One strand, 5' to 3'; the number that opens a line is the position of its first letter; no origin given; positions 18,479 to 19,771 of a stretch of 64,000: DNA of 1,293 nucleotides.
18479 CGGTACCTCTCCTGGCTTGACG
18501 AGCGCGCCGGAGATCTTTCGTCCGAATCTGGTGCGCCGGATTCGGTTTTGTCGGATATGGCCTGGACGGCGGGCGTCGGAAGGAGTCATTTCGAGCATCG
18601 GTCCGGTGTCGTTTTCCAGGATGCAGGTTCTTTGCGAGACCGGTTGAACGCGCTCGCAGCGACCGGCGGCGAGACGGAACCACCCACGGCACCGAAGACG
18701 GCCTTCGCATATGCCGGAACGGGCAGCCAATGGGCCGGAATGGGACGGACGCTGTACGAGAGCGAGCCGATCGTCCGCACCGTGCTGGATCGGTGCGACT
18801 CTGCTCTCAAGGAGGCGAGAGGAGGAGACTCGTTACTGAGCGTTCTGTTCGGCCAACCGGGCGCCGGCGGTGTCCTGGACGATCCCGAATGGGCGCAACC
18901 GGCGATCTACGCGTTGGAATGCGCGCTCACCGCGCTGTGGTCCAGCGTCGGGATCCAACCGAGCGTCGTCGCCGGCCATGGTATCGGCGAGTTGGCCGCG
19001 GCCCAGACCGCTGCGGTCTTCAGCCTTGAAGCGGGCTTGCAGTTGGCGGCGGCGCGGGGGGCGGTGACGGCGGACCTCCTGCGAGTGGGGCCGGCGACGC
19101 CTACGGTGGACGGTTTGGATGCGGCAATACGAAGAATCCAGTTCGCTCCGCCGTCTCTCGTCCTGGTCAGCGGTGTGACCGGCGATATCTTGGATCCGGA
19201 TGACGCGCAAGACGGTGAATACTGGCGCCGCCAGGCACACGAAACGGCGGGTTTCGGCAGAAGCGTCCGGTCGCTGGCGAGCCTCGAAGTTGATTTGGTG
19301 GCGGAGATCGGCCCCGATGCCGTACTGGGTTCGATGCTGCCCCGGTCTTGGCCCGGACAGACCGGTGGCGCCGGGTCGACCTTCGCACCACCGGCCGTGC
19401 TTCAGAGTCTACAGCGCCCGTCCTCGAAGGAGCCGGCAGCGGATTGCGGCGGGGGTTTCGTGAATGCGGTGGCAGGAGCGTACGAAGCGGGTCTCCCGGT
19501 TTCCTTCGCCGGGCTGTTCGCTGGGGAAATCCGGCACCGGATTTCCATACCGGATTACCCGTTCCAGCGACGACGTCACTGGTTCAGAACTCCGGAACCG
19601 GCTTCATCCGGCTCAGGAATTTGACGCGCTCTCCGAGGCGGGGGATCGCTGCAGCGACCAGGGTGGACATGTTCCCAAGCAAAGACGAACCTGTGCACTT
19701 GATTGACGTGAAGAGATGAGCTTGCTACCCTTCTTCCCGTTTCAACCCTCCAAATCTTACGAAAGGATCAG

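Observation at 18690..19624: C-terminal KS2-AT2 didomain: KS2 looks catalytically complete but AT2 lacks the active-site Ser (GHGIG) and ~70 aa of the small subdomain, and no ACP or TE follows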

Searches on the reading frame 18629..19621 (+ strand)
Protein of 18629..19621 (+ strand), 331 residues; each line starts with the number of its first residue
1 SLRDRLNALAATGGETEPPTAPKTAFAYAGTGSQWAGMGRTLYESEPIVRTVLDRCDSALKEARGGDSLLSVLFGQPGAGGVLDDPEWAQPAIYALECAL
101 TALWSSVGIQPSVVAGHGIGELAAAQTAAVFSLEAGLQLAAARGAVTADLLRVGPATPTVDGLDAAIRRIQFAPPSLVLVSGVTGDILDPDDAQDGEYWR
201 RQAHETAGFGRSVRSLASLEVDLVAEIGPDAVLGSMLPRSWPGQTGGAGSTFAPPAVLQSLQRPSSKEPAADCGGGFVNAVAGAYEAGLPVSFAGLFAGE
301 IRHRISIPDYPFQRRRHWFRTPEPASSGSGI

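Call 32: find_related_loci(query=A1, collection=genome_contigs, flank=10000)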
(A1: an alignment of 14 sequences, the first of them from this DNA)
Query A1 (331 aa) in genome_contigs; peptide patterns used: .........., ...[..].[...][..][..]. (x = any residue, [..] = any of these).
600 stretches matched a pattern (row limit reached: there are more); 551 encode a relative of the query (tblastn E <= 1e-3); the best 80 are kept; 78 distinct loci.
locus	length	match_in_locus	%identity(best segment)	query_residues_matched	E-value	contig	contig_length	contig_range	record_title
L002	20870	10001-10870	55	1-319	2e-99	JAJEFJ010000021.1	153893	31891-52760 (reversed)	MAG: Candidatus Latescibacterota bacterium isolate p16x43bins.30 k141_725891, whole genome shotgun sequence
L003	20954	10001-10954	54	1-318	8e-97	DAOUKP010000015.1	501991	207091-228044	MAG TPA_asm: Dehalococcoidia bacterium isolate S7_351 k113_224430, whole genome shotgun sequence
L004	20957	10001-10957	52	1-319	3e-96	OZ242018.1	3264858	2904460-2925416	MAG: Dehalococcoidia bacterium isolate be0a7399-3cfc-4bfb-8065-0cf5b5fd85b7 genome assembly, chromosome: 1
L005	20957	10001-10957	53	2-319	5e-96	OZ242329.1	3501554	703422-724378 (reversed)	MAG: Chloroflexota bacterium isolate 2b2caabe-c752-47ff-af95-c7664a5aabd3 genome assembly, chromosome: 1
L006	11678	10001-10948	51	1-323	1e-90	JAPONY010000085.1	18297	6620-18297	MAG: Gammaproteobacteria bacterium isolate APA_bin_21 c_000000529197, whole genome shotgun sequence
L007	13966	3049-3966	53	1-331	5e-90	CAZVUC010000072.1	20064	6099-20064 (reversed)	MAG TPA_asm: uncultured Syntrophobacterales bacterium isolate SRP338948_co1_39 genome assembly, contig: k141_191531, who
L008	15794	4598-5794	46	1-330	7e-91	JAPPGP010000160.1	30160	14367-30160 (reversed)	MAG: Defluviicoccus sp. isolate RHO1_bin_59 NODE_2747_length_30160_cov_32.292642, whole genome shotgun sequence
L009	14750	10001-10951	51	2-319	5e-88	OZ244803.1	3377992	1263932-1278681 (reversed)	MAG: Chloroflexota bacterium isolate 79ba3885-3119-4226-a239-5f829a180bad genome assembly, chromosome: 1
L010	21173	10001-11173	43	7-322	3e-85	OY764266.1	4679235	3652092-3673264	MAG: Pseudomonadales bacterium isolate 98484ff4-1806-4741-b53f-28f88446d800 genome assembly, chromosome: 1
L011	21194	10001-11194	42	1-330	8e-85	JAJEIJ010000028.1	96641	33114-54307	MAG: Acidimicrobiia bacterium isolate p16x65bins.37 k141_902106, whole genome shotgun sequence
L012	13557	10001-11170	41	1-322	2e-83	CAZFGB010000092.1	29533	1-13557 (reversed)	MAG TPA_asm: uncultured Pseudomonadales bacterium isolate SRP338948_co1_153 genome assembly, contig: k141_194399, whole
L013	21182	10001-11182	42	1-330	1e-83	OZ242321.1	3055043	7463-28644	MAG: Tepidiformaceae bacterium isolate 949ddbba-843b-4032-93c1-215a6ae00154 genome assembly, chromosome: 1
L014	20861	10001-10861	52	20-319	2e-82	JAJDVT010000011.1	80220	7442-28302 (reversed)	MAG: Gemmatimonadetes bacterium isolate jk18x22bins.63 k141_382726, whole genome shotgun sequence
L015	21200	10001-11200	43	2-330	9e-81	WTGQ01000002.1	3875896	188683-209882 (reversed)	MAG: Acidobacteria bacterium isolate CO36388bin_9 NODE_1_length_3875896_cov_1713.578510, whole genome shotgun sequence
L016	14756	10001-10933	51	1-323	2e-87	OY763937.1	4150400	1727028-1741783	MAG: Alphaproteobacteria bacterium isolate 94459814-87f5-4eb9-ae2d-17e88b2d30f0 genome assembly, chromosome: 1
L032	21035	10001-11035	39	19-322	6e-60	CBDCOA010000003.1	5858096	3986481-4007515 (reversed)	MAG: Bryobacterales bacterium isolate e87d622e-8fc3-4eb5-b2ff-02838af88e55 genome assembly, contig: contig_3, whole geno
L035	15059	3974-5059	40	1-324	3e-62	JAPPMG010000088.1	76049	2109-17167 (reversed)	MAG: Bryobacterales bacterium isolate RHO3_bin_40 NODE_794_length_76049_cov_47.805919, whole genome shotgun sequence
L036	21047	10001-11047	38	23-321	2e-56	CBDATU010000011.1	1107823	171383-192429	MAG: uncultured Rhodobacter sp. isolate 43686f86-583c-494a-8daa-9842116a73c5 genome assembly, contig: contig_11, whole g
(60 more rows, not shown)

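Call 38: search_protein_families(library=ncbifam, proteins=[window:18629-19621:+], max_evalue=0.01)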
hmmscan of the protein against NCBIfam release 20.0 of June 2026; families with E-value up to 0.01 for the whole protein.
window:18629-19621:+ (331 aa): 8 families
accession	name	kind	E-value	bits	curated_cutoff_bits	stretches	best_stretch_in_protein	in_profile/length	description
NF045894.1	PKS_plus_SDR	equivalog_domain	4.4e-61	206.9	1740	2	19-153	527-659/1515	type I polyketide synthase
TIGR00128.1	fabD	equivalog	5.4e-23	81.9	260.9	1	23-148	2-121/290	ACP S-malonyltransferase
NF037941.1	PKS_NbtC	equivalog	3.3e-22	78.3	1150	1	20-149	93-219/1027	nocobactin polyketide synthase NbtC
NF037940.1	PKS_MbtD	equivalog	5.8e-21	74.3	1150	1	19-149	87-214/978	mycobactin polyketide synthase MbtD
NF040607.1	mycolic_Pks13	equivalog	1.9e-18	65.4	2100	2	17-144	658-780/1680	polyketide synthase Pks13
TIGR03131.1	malonate_mdcH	equivalog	6.1e-15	55.4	297.9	1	25-146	2-112/297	malonate decarboxylase subunit epsilon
NF041183.1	Pks2_ls1_myc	equivalog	1e-13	49.1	2400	1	26-145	535-649/2086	sulfolipid-1 biosynthesis phthioceranic/hydroxyphthioceranic acid synthase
TIGR02813.1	omega_3_PfaA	subfamily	1.3e-11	42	1010.1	1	23-148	580-712/2582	polyketide-type polyunsaturated fatty acid synthase PfaA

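Call 46: predict_structure(alignment_id=A1)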
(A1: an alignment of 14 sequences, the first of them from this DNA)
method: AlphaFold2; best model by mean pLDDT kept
length: 331 residues; sequences in the alignment: 14
mean_pLDDT: 75.1   pTM: 0.77
mean pLDDT of the five models: 75.1, 74.9, 74.2, 73.2, 72.0
residues with pLDDT >= 90: 87; 70-90: 146; 50-70: 49; < 50: 49
segments of 3 or more residues with pLDDT < 50: 1-3, 13-18, 245-250, 298-331
pLDDT, mean of each block of 10 residues (from residue 1): 53 50 85 72 85 94 88 83 87 93 88 91 95 94 87 67 87 94 89 89 78 88 84 72 53 76 63 65 77 56 34 29 36 38
secondary structure, 60 per line:
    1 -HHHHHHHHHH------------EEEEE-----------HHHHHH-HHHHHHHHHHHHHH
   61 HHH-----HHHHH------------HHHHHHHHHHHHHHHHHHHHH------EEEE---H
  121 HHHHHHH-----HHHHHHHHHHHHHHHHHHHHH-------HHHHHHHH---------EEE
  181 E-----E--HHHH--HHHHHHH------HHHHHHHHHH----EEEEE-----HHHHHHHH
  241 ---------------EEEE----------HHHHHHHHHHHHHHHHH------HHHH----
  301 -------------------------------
elements in order: H2-11 E24-28 H40-45 H47-63 H69-73 H86-106 E113-116 H120-127 H133-153 H161-168 E178-181 H190-193 H196-202 H209-218 E223-227 H233-240 E256-259 H270-286 H293-296

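Call 49: fold_search(model_id=the predicted structure, library=pdb)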
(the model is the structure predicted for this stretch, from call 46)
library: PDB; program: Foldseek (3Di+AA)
matches with E <= 10: 447; with E <= 0.001: 233
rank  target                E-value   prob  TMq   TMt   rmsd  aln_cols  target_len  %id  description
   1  4mz0_A                8.2e-19  1.00  0.70  0.27   6.8       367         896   28  Structure of a ketosynthase-acyltransferase di-domain from module CurL of the curacin A polyketide synthase (released 2014-01-29)
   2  7vee                  7.8e-18  1.00  0.68  0.29   7.4       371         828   27  The ligand-free structure of GfsA KSQ-AT didomain (released 2022-01-12)
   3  8in9_A                5.3e-17  1.00  0.68  0.29   8.7       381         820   27  The structure of the GfsA KSQ-AT didomain in complex with the GfsA ACP domain (released 2023-05-31)
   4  4qbu                  6.0e-17  1.00  0.71  0.55   6.0       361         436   21  Structure of the Acyl Transferase domain of ZmaA (released 2014-11-05)
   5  5yda                  6.0e-17  1.00  0.64  0.53   5.9       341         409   23  The crystal structure of the Acyl Transferase domain of SpnD (released 2018-05-23)
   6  6iyo_A                6.0e-17  1.00  0.66  0.53   9.5       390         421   28  Crystal Structure of the acyltransferase domain from the second module of the salinomycin polyketide synthase (released 2019-07-10)
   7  7s6d_B                6.7e-17  1.00  0.68  0.26   8.8       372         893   24  CryoEM structure of modular PKS holo-Lsd14 bound to antibody fragment 1B2, composite structure (released 2021-11-03)
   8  9iyw                  1.2e-16  1.00  0.70  0.29   8.4       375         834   26  Crystal structure of chimeric KSQ-AT didomain (released 2025-08-06)
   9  6iyo_B                1.5e-16  1.00  0.67  0.54   8.6       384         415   27  Crystal Structure of the acyltransferase domain from the second module of the salinomycin polyketide synthase (released 2019-07-10)
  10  8tjp_A                2.1e-16  1.00  0.65  0.25  10.5       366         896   25  KS-AT core of 6-deoxyerythronolide B synthase (DEBS) Module 3 crosslinked with its elongation ACP partner (released 2024-07-24)
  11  7s6c_A                4.1e-16  1.00  0.68  0.26   8.4       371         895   25  CryoEM structure of modular PKS holo-Lsd14 stalled at the condensation step and bound to antibody fragment 1B2, compos (released 2021-11-03)
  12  8tpw_A                6.4e-16  1.00  0.67  0.26   9.8       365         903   24  Crosslinked 6-deoxyerythronolide B synthase (DEBS) Module 3 in complex with antibody fragment 1B2: cis-oriented 1B2 an (released 2024-08-07)
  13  8jpu_D                6.8e-16  1.00  0.67  0.59   5.1       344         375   24  Crystal Structure of the acyltransferase domain from the fifth module of the tylosin polyketide synthase (released 2024-06-19)
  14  8tko_A                6.8e-16  1.00  0.66  0.26  10.5       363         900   25  KS-AT core of 6-deoxyerythronolide B synthase (DEBS) Module 3 crosslinked with its translocation ACP partner of Module (released 2024-07-31)
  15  5ydl                  7.2e-16  1.00  0.65  0.53   5.8       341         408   22  The crystal structure of the Acyl Transferase domain of SpnD complex with 2-(pent-4-yn-1-yl)malonyl (released 2018-05-23)
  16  2qo3_A                1.2e-15  1.00  0.68  0.28   7.4       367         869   23  Crystal Structure of [KS3][AT3] didomain from module 3 of 6-deoxyerthronolide B synthase (released 2007-09-04)
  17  2qo3_B                1.8e-15  1.00  0.65  0.26  11.3       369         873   24  Crystal Structure of [KS3][AT3] didomain from module 3 of 6-deoxyerthronolide B synthase (released 2007-09-04)
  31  2hg4_F                1.1e-14  1.00  0.67  0.27   8.1       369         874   25  Structure of the ketosynthase-acyltransferase didomain of module 5 from DEBS. (released 2006-07-11)
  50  2hg4_E                5.8e-14  1.00  0.67  0.27   8.0       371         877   25  Structure of the ketosynthase-acyltransferase didomain of module 5 from DEBS. (released 2006-07-11)
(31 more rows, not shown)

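Call 61: search_protein_families(library=pfam, proteins=[L002:11317-12057:+, L002:12952-14685:-, L002:14709-16028:-, L002:10986-11231:+, L002:11982-12974:+], max_evalue=0.01)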
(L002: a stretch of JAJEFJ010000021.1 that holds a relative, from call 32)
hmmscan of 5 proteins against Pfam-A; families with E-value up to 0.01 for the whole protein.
L002:11317-12057:+ (246 aa): 2 families
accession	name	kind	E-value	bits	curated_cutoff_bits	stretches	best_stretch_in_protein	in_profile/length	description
PF01648.25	ACPS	-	1.8e-17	63.8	25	1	132-237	2-110/111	4'-phosphopantetheinyl transferase superfamily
PF22624.1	AASDHPPT_N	-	1.5e-08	35.3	27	1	43-121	12-92/100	4'-phosphopantetheinyl transferase, N-terminal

L002:12952-14685:- (577 aa): 1 family
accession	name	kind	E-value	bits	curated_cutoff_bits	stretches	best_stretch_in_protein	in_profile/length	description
PF00860.26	Xan_ur_permease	-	1.1e-41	143.3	27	1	26-400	6-381/389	Permease family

L002:14709-16028:- (439 aa): 2 families
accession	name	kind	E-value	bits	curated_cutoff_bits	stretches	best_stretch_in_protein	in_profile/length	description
PF13458.12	Peripla_BP_6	-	1.8e-35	123.7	31.7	1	70-402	7-320/343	Periplasmic binding protein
PF01094.35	ANF_receptor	-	3.5e-15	56.4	25.4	1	87-284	6-200/353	Receptor family ligand binding region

L002:10986-11231:+ (81 aa): 1 family
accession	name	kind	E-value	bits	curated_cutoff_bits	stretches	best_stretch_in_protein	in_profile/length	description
PF00550.31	PP-binding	-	6.1e-12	46.1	20.8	1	6-76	1-67/67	Phosphopantetheine attachment site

L002:11982-12974:+ (330 aa): 3 families
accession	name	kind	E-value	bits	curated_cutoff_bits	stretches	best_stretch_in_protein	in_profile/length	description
PF12697.13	Abhydrolase_6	-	4.7e-12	47.5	26.3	1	65-316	1-217/217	Alpha/beta hydrolase family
PF00561.26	Abhydrolase_1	-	9.4e-05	22.6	25.8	1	63-127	1-67/245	alpha/beta hydrolase fold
PF12146.15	Hydrolase_4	-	0.00021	21.1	27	1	65-190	7-132/239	Serine aminopeptidase, S33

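Call 69: search_protein_families(library=pfam, proteins=[L032:20-8119:+, L032:8120-16258:+, L032:16800-17768:+], max_evalue=0.00001)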
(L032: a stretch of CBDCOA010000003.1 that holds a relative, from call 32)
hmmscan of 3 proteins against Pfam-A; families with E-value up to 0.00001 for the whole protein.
L032:20-8119:+ (2700 aa): 18 families
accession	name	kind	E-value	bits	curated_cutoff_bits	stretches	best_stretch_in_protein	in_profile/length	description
PF08659.16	KR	-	2.9e-125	415.5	22.6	2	321-497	2-179/180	KR domain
PF00109.32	ketoacyl-synt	-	8.4e-81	271.7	20.8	1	687-929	2-252/252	Beta-ketoacyl synthase, N-terminal domain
PF00698.26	Acyl_transf_1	-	4.3e-62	210.8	32.7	1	1217-1512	2-304/319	Acyl transferase domain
PF02801.28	Ketoacyl-synt_C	-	5.4e-42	143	20.8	1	937-1055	1-119/119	Beta-ketoacyl synthase, C-terminal domain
PF00106.31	adh_short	-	2.2e-26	93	26.6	2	2441-2598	4-162/195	short chain dehydrogenase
PF08242.18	Methyltransf_12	-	2.1e-25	89.8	30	1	2055-2156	1-98/98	Methyltransferase domain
PF14765.12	PS-DH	-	6.8e-25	88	23.7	1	1693-1834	13-164/166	Polyketide synthase dehydratase N-terminal domain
PF13561.12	adh_short_C2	-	4.3e-22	79.3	27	2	2448-2597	7-155/236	Enoyl-(Acyl carrier protein) reductase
PF22621.2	CurL-like_PKS_C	-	8.9e-17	61.3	27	1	1139-1199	2-64/64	CurL-like, PKS C-terminal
PF21089.3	PKS_DH_N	-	4.7e-15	55.8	27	1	1563-1653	1-92/103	Polyketide synthase dehydratase domain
PF16197.11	KAsynt_C_assoc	-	5.1e-15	56.3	33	1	1057-1185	1-108/111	Ketoacyl-synthetase C-terminal extension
PF08241.18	Methyltransf_11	-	5.4e-15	56.2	21.2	1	2056-2157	2-94/95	Methyltransferase domain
PF13649.12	Methyltransf_25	-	5.7e-13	49.8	27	1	2054-2154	1-97/97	Methyltransferase domain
PF13489.12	Methyltransf_23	-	2.1e-12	47.5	27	1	2042-2208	12-161/164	Methyltransferase domain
PF13847.12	Methyltransf_31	-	2.4e-11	44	27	1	2052-2162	5-113/145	Methyltransferase domain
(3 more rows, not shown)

L032:8120-16258:+ (2712 aa): 13 families
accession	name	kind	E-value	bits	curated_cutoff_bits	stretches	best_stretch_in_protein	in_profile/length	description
PF00109.32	ketoacyl-synt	-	6.4e-156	517.8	20.8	2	105-347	2-252/252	Beta-ketoacyl synthase, N-terminal domain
PF00698.26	Acyl_transf_1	-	1.3e-83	281.6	32.7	2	635-938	2-316/319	Acyl transferase domain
PF02801.28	Ketoacyl-synt_C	-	2.4e-70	234.5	20.8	2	355-473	1-119/119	Beta-ketoacyl synthase, C-terminal domain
PF08659.16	KR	-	3.9e-60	203.3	22.6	1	1513-1690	2-180/180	KR domain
PF22621.2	CurL-like_PKS_C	-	1.1e-35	121.8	27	2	557-617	2-64/64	CurL-like, PKS C-terminal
PF16197.11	KAsynt_C_assoc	-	3.3e-30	105.2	33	2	475-603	1-108/111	Ketoacyl-synthetase C-terminal extension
PF22336.2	RhiE-like_linker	-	2.4e-24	85.5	27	2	2367-2432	2-66/67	RhiE-like, KS-MAT linker domain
PF14765.12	PS-DH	-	6.7e-23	81.5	23.7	1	1103-1251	5-164/166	Polyketide synthase dehydratase N-terminal domain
PF00550.31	PP-binding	-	8.3e-22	77.7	20.8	2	20-79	9-67/67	Phosphopantetheine attachment site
PF21089.3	PKS_DH_N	-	4.8e-17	62.2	27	1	980-1073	1-97/103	Polyketide synthase dehydratase domain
PF00106.31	adh_short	-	8.6e-14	51.9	26.6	1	1515-1671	4-161/195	short chain dehydrogenase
PF00108.29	Thiolase_N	-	4.8e-11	43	26.4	1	252-298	66-114/260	Thiolase, N-terminal domain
PF13561.12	adh_short_C2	-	4.9e-09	36.5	27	1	1521-1671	6-155/236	Enoyl-(Acyl carrier protein) reductase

L032:16800-17768:+ (322 aa): 1 family
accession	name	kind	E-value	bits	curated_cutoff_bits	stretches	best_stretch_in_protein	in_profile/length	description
PF12697.13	Abhydrolase_6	-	6.3e-09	37.2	26.3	1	57-307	2-216/217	Alpha/beta hydrolase family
